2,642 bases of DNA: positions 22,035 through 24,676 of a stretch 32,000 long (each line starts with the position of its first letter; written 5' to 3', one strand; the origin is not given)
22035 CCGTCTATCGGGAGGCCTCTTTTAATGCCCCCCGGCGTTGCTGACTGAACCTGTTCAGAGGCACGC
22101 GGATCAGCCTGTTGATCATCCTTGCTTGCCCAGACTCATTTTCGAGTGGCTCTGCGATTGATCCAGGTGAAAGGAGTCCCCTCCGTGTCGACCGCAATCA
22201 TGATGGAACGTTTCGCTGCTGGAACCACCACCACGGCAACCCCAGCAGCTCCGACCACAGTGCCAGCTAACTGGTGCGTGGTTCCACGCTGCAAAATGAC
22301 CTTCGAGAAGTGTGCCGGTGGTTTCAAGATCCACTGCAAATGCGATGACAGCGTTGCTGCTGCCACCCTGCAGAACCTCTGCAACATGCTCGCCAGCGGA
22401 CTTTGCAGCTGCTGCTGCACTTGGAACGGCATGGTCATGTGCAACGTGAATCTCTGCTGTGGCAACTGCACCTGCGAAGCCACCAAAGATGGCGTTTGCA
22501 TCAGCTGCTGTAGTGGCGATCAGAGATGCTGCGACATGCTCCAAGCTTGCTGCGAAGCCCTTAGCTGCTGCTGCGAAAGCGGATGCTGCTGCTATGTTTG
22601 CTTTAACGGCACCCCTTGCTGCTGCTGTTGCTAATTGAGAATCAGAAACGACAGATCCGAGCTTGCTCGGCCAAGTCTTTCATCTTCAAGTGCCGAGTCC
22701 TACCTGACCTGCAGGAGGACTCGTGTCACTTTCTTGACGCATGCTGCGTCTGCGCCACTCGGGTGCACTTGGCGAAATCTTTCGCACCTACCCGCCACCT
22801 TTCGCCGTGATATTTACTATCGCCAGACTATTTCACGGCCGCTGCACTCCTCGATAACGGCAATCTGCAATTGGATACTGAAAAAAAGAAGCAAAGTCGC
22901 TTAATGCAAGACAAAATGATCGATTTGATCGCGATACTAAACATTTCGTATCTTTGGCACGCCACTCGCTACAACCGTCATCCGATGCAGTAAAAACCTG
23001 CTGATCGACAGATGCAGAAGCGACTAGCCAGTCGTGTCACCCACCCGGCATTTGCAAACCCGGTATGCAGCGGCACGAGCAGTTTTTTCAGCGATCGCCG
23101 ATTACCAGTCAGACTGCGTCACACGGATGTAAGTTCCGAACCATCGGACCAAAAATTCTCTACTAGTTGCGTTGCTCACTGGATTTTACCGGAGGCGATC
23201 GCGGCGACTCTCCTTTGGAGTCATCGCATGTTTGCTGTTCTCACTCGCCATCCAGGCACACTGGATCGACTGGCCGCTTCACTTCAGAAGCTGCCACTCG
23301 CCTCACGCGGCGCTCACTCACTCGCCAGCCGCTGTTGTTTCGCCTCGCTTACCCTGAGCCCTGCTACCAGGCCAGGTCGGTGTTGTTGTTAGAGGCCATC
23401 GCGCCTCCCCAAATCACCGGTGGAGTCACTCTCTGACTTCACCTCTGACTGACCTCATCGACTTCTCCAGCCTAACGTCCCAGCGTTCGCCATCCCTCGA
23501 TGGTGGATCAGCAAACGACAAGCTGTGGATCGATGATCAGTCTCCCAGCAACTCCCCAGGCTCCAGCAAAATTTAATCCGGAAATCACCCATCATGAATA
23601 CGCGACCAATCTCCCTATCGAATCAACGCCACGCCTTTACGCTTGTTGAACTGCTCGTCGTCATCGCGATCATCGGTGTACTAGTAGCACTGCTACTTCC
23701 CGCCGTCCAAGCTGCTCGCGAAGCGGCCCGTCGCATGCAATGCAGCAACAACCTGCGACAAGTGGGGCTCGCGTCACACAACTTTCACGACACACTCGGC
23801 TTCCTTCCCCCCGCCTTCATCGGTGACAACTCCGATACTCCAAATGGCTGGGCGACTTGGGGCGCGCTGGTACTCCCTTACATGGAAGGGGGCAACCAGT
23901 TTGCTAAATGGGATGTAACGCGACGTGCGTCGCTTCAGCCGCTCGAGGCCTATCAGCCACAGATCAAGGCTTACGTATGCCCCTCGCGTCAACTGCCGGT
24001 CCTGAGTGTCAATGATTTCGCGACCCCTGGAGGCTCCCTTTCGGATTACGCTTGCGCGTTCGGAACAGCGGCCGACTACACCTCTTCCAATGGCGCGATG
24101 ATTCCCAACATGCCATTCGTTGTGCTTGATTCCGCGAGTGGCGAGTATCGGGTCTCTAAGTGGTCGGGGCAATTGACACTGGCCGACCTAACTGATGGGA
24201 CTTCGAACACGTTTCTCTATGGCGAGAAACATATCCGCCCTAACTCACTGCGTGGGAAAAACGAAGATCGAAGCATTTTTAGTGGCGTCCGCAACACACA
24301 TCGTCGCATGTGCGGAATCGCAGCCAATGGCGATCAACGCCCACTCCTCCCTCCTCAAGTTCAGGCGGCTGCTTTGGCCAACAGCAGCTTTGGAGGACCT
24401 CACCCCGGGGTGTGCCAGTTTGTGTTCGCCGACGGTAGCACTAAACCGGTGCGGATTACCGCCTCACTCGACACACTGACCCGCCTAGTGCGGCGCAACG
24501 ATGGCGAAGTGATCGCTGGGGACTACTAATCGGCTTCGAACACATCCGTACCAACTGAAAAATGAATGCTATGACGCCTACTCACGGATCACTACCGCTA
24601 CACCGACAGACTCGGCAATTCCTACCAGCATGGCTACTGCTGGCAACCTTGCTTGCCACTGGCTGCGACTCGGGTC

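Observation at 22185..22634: Orphan hyper-cysteine protein: 34 Cys in ~145 aa, three CCC runs, terminal CCCCC, built from a tandem ~57-aa duplication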

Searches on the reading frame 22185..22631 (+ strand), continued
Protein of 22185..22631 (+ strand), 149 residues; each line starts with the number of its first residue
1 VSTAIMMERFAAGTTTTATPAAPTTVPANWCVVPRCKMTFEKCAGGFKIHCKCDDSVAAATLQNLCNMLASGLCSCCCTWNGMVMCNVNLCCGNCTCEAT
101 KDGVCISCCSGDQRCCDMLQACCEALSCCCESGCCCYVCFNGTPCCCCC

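Call 37: search_protein_representatives(alignment_id=A1)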
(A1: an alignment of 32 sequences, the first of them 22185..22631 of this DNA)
Query: 32 sequences, 157 profile positions. Proteins with E-value up to 0.001 (for the whole library): 182; up to 1e-10: 128; up to 1e-30: 29. The best 150 are listed.
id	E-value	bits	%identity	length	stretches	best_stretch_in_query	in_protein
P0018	1.0e-69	249.4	-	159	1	1-157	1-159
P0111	1.0e-63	229.9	-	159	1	1-157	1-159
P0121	8.5e-52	191.2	-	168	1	1-157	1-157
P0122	4.1e-48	179.2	-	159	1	1-157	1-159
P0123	3.0e-46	173.2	-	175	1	1-137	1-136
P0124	5.1e-44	165.9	-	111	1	45-155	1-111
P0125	3.5e-43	163.2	-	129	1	39-156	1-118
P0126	7.1e-43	162.2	-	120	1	45-143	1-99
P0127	2.1e-42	160.6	-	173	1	1-156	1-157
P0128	2.5e-42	160.4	-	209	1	1-133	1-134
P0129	6.2e-42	159.1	-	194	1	1-156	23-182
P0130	1.2e-40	155.0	-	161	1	1-111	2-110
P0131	6.0e-40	152.7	-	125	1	1-128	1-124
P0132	6.1e-38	146.2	-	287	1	29-156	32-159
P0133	1.7e-37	144.7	-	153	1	4-156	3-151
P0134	1.8e-37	144.7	-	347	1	3-153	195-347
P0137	7.5e-35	136.1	-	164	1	3-155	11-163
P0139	1.6e-33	131.8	-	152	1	3-123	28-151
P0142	1.3e-32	128.9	-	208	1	15-155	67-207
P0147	7.0e-31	123.2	-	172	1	18-156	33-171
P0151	5.4e-30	120.3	-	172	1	23-155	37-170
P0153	5.7e-28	113.8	-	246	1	24-156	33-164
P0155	3.7e-26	107.9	-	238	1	27-156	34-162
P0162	3.8e-24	101.4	-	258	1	29-156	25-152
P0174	2.4e-21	92.3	-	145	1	18-155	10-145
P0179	2.3e-20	89.1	-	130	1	38-156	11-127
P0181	6.3e-20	87.6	-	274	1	28-155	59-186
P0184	5.8e-19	84.5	-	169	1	12-119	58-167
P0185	1.0e-18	83.7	-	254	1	28-156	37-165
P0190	1.4e-17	80.0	-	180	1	10-154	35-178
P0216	1.2e-13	67.2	-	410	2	34-154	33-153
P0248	2.2e-10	56.6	-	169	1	23-155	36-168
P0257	1.7e-09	53.7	-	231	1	30-156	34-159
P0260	2.4e-09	53.3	-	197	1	38-156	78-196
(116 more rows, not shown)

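Call 39: search_protein_families(library=pfam, proteins=[P0132, P0153, P0155, P0162, P0181, P0185, P0216, P0257, P0134, P0147], max_evalue=1)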
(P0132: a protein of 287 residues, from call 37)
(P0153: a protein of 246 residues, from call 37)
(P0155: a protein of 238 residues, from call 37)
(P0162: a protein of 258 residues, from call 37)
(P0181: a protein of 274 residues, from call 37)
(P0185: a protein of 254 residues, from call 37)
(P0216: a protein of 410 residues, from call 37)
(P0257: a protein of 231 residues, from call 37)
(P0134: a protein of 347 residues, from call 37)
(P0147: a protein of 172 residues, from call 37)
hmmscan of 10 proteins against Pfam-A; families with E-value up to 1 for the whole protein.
P0132 (287 aa): 0 families

P0153 (246 aa): 0 families

P0155 (238 aa): 1 family
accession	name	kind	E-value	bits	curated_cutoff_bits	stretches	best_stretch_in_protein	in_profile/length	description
PF18776.7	Hexapep_loop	-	0.011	15.9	31.5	1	213-232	2-19/24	Hexapeptide repeat including loop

P0162 (258 aa): 0 families

P0181 (274 aa): 0 families

P0185 (254 aa): 0 families

P0216 (410 aa): 0 families

P0257 (231 aa): 0 families

P0134 (347 aa): 0 families

P0147 (172 aa): 0 families

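Call 41: find_encoding_contigs(protein=P0147, flank=8000, max_places=3)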
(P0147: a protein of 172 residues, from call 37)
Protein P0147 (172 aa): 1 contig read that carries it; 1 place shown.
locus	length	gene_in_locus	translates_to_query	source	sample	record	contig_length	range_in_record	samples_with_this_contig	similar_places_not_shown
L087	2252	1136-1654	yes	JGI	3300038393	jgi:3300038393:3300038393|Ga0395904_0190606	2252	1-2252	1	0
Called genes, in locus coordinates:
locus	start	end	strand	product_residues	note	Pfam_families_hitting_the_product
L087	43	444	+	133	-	PF00072:Response_reg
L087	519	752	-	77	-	-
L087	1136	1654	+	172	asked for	-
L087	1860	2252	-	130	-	?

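Call 42: find_encoding_contigs(protein=P0190, flank=8000, max_places=3)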
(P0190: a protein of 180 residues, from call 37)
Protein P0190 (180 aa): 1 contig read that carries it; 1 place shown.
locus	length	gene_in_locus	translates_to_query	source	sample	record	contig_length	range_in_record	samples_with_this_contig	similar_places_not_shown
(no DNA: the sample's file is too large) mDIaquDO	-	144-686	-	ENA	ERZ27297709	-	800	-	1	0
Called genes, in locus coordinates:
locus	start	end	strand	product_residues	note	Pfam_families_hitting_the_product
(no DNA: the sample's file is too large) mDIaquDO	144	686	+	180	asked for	-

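Call 55: find_encoding_contigs(protein=P0001, flank=5000, max_places=3)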
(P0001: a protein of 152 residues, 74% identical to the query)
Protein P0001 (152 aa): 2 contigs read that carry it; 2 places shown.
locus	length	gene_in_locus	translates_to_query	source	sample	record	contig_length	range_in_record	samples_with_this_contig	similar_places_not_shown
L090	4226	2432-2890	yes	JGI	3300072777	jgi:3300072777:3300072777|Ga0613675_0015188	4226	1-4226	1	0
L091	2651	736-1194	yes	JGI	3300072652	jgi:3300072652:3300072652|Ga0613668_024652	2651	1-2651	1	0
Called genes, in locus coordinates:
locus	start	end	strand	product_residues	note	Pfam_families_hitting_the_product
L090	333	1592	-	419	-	PF17785:PUA_3, PF01728:FtsJ (faint), PF10672:Methyltrans_SAM, PF06325:PrmA (weak), PF03602:Cons_hypoth95, PF05175:MTS, PF13649:Methyltransf_25, PF13847:Methyltransf_31, +1 more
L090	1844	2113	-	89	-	-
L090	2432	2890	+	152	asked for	-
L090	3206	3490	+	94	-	-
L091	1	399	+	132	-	?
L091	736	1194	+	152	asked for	-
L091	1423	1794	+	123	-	-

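Call 76: list_cluster_members(proteins=[P0133, P0137, P0142, P0151, P0174, P0184, P0248, P0122, P0139, P0179])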
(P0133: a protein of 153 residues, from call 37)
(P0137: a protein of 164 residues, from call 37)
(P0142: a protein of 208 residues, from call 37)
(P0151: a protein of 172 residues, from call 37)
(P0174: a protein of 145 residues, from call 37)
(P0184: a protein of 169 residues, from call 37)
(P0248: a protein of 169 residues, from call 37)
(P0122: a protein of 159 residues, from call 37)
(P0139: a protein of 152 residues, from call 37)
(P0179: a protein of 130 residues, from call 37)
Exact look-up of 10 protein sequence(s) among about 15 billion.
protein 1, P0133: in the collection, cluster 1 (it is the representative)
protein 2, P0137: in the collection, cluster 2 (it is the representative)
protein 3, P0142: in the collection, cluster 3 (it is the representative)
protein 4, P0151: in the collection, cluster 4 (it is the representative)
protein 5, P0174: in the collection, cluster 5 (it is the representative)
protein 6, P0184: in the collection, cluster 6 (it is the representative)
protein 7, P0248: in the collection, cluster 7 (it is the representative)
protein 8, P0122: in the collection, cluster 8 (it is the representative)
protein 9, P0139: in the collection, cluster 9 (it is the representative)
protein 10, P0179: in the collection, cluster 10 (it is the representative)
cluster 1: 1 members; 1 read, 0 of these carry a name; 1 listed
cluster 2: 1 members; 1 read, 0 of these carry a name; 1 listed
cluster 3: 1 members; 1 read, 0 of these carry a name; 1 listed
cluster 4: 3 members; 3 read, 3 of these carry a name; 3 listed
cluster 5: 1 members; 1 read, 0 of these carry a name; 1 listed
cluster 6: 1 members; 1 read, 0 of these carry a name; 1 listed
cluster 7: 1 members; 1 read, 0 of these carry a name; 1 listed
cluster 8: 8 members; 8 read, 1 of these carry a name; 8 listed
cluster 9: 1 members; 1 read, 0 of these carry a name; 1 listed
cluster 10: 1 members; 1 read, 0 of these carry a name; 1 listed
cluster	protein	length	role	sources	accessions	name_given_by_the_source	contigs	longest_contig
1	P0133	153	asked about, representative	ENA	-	-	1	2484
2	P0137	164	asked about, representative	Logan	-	-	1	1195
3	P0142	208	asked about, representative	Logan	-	-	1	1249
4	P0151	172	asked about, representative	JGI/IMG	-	hypothetical protein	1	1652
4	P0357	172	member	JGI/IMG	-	hypothetical protein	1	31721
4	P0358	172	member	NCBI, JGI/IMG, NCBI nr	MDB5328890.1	MAG: hypothetical protein JWP03_41 [Phycisphaerales bacterium] | hypothetical protein | hypothetical protein [Phycisphaerales bacterium]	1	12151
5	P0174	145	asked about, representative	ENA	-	-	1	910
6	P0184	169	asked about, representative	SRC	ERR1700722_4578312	-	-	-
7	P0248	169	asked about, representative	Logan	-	-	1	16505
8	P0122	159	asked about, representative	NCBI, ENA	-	-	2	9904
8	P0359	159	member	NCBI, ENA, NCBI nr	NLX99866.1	MAG: hypothetical protein GXY83_27530 [Rhodopirellula sp.] | hypothetical protein [Rhodopirellula sp.]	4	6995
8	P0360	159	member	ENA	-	-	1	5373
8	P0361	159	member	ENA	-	-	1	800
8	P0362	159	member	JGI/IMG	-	-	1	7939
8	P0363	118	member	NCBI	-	-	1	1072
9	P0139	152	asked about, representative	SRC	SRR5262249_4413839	-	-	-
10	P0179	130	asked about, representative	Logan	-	-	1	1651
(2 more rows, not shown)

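Call 77: find_encoding_contigs(protein=P0357, flank=9000, max_places=2)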
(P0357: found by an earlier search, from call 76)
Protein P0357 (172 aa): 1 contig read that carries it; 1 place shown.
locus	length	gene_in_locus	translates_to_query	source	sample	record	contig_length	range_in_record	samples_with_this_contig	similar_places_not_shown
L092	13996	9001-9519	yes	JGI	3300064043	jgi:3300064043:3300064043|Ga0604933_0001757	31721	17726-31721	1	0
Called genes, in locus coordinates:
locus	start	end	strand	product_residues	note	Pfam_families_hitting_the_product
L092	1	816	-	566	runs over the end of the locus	PF22638:FlgK_D1, PF06429:Flg_bbr_C (weak)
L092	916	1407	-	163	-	PF05130:FlgN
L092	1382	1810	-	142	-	PF10135:Rod-binding (weak)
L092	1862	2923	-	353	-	PF02119:FlgI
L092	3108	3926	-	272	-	PF02107:FlgH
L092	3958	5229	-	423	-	PF08666:SAF (weak), PF13144:ChapFlgA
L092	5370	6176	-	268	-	PF00460:Flg_bb_rod, PF22692:LlgE_F_G_D1, PF06429:Flg_bbr_C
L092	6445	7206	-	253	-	PF00460:Flg_bb_rod, PF22692:LlgE_F_G_D1, PF06429:Flg_bbr_C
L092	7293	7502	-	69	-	-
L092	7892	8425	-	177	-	PF13560:HTH_31, PF01381:HTH_3, PF12844:HTH_19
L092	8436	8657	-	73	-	-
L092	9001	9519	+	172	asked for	-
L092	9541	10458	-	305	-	-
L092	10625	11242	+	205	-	-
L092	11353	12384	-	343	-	PF00135:COesterase, PF20434:BD-FAE, PF07859:Abhydrolase_3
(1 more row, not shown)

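Call 78: find_encoding_contigs(protein=P0248, flank=9000, max_places=2)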
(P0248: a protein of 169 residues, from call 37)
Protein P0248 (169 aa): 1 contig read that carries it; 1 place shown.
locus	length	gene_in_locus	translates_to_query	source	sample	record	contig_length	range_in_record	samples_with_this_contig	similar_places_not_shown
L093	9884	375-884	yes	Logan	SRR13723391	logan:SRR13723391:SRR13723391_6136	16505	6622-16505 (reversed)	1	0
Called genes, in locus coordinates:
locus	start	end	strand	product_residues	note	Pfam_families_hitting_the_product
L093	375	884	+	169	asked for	-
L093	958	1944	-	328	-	-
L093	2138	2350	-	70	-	-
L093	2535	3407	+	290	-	PF00440:TetR_N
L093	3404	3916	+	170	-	-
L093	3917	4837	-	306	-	-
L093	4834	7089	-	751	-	PF07940:Hepar_II_III_C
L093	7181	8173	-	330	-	-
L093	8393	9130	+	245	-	PF09844:DUF2071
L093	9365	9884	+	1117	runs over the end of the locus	PF02369:Big_1, PF09134:Invasin_D3 (faint), PF17789:MG4 (faint), PF00034:Cytochrom_C (faint), PF13442:Cytochrome_CBB3 (faint), PF02369:Big_1, PF07583:PSCyt2, PF07587:PSD1 (weak)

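Call 81: list_cluster_members(proteins=[P0162, P0181, P0185, P0257, P0155, P0216, P0132, P0153, P0260, P0134])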
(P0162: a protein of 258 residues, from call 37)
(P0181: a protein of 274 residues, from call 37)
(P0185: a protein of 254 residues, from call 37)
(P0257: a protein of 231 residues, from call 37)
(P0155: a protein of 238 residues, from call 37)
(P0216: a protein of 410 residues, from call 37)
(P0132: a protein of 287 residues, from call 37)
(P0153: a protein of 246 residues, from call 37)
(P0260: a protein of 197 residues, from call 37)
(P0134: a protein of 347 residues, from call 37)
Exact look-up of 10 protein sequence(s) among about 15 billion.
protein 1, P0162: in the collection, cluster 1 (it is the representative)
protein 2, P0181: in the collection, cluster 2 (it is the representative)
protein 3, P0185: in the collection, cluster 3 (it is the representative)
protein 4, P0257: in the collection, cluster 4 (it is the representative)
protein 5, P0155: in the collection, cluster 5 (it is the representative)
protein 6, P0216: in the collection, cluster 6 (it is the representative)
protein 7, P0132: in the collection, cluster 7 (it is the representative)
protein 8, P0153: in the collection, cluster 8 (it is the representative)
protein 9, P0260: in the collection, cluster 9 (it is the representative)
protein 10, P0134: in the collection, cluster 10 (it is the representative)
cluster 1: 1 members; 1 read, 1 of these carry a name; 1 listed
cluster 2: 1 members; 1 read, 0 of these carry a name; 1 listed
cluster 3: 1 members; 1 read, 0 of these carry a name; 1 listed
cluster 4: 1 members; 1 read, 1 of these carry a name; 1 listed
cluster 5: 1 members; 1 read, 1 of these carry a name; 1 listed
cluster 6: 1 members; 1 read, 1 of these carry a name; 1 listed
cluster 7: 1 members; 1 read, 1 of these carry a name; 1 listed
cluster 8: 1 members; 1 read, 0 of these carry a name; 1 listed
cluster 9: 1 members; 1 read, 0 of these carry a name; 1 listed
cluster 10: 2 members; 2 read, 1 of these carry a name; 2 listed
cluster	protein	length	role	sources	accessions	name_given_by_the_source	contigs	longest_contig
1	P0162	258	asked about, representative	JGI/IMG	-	hypothetical protein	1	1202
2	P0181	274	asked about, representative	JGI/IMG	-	-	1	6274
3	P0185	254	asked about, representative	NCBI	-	-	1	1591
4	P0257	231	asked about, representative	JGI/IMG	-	hypothetical protein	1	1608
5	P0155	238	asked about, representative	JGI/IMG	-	hypothetical protein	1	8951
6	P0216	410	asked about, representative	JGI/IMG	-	hypothetical protein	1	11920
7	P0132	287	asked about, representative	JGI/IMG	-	hypothetical protein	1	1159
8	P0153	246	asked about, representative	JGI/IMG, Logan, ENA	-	-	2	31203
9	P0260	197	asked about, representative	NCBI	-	-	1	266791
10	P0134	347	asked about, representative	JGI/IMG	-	-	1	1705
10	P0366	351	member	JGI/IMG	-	hypothetical protein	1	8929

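Call 82: find_encoding_contigs(protein=P0216, flank=8000, max_places=2)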
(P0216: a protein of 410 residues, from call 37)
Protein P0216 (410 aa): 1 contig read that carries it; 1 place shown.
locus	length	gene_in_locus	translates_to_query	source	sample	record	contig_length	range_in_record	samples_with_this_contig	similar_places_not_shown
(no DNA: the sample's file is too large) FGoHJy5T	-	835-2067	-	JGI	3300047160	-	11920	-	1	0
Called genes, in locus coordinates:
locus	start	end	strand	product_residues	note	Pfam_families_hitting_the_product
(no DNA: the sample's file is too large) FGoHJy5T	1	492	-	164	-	?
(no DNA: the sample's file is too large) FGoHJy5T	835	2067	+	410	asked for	-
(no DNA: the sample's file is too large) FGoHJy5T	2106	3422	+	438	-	PF00753:Lactamase_B (weak)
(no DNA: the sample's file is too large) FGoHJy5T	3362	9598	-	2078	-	PF20703:nSTAND1, PF00514:Arm (faint), PF01347:TPR_Vitellogenin (faint), PF02985:HEAT (faint), PF13646:HEAT_2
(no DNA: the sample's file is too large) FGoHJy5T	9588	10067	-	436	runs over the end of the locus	PF13191:AAA_16 (weak)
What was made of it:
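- Tried and rejected: The context of a Cys-poor two-domain relative (P0216) showed only a metallo-beta-lactamase-fold gene and a STAND NTPase, which is uninformative (call 82).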

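Call 84: search_protein_families(library=padloc, proteins=[window:22185-22631:+], max_evalue=0.1)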
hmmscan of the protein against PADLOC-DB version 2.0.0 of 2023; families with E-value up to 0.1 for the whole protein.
window:22185-22631:+ (149 aa): 0 families

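Call 85: search_solved_structures(query=A1, max_evalue=1)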
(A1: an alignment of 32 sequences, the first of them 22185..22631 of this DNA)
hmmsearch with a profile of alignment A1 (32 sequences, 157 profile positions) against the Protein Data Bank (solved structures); distinct sequences matched with E-value up to 1: 48.
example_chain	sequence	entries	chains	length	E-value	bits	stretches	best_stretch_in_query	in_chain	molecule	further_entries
7nfv_AAA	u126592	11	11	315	0.06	16.2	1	73-130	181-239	Papain-like protease nsp3 | ORF1a polyprotein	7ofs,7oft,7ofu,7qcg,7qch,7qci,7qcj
9or4_D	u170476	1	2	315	0.06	16.2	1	73-130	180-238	Replicase polyprotein 1a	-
8iho_A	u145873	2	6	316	0.06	16.2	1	73-130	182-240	Papain-like protease nsp3 | Non-structural protein 3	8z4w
7lbr_A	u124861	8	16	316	0.06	16.2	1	73-130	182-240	Non-structural protein 3 | Papain-like protease nsp3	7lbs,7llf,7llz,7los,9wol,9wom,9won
9vao_A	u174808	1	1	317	0.06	16.2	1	73-130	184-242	Papain-like protease nsp3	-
6w9c_A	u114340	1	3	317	0.06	16.2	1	73-130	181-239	Non-structural protein 3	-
9u7d_A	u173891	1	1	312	0.061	16.2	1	73-130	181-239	Papain-like protease nsp3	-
7d7k_A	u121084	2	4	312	0.061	16.2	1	73-130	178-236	Non-structural protein 3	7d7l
7nt4_A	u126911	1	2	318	0.061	16.2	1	73-130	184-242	Non-structural protein 3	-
6wzu_A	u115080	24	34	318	0.061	16.2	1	73-130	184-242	Non-structural protein 3 | Papain-like protease | Papain-like protease nsp3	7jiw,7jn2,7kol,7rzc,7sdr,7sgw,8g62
9brx_AA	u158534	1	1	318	0.061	16.2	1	73-130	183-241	Papain-like protease nsp3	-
6xaa_A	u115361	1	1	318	0.061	16.2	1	73-130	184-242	Non-structural protein 3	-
6xa9_A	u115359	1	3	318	0.061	16.2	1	73-130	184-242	Non-structural protein 3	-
9z0d_A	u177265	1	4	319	0.061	16.2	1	73-130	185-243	Papain-like protease nsp3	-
7cmd_A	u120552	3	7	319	0.061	16.2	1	73-130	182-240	Non-structural protein 3 | Papain-like protease nsp3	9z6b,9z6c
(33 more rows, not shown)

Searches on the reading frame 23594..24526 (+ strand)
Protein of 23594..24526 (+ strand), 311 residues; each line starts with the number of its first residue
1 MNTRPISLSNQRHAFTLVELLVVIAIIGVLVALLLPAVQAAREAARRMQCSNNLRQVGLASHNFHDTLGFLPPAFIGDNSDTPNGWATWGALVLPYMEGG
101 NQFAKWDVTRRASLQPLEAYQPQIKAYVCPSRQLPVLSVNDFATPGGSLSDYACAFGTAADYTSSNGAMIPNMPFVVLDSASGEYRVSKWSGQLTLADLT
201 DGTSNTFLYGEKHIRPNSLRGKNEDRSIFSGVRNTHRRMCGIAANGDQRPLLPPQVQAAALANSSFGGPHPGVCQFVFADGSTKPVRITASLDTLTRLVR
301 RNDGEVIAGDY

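Call 88: search_protein_families(library=pfam, proteins=[window:23594-24526:+], max_evalue=0.00001)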
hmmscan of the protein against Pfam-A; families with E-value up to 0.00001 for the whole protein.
window:23594-24526:+ (311 aa): 2 families
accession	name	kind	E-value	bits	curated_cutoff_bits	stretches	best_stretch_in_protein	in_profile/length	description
PF07596.16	SBP_bac_10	-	3.2e-40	139.3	23.3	1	39-285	1-260/268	Protein of unknown function (DUF1559)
PF07963.17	N_methyl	-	1.7e-07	30.9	21.2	1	10-35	2-27/27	Prokaryotic N-terminal methylation motif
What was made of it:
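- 23594..25023 (+): DUF1559 pseudopilin-like gene (23594-24529) and small lipoprotein gene (24562-25023). This is the gene pair that follows the motif at the distal end of sulfate-uptake operons elsewhere. Pfam N_methyl plus SBP_bac_10 (call 88).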
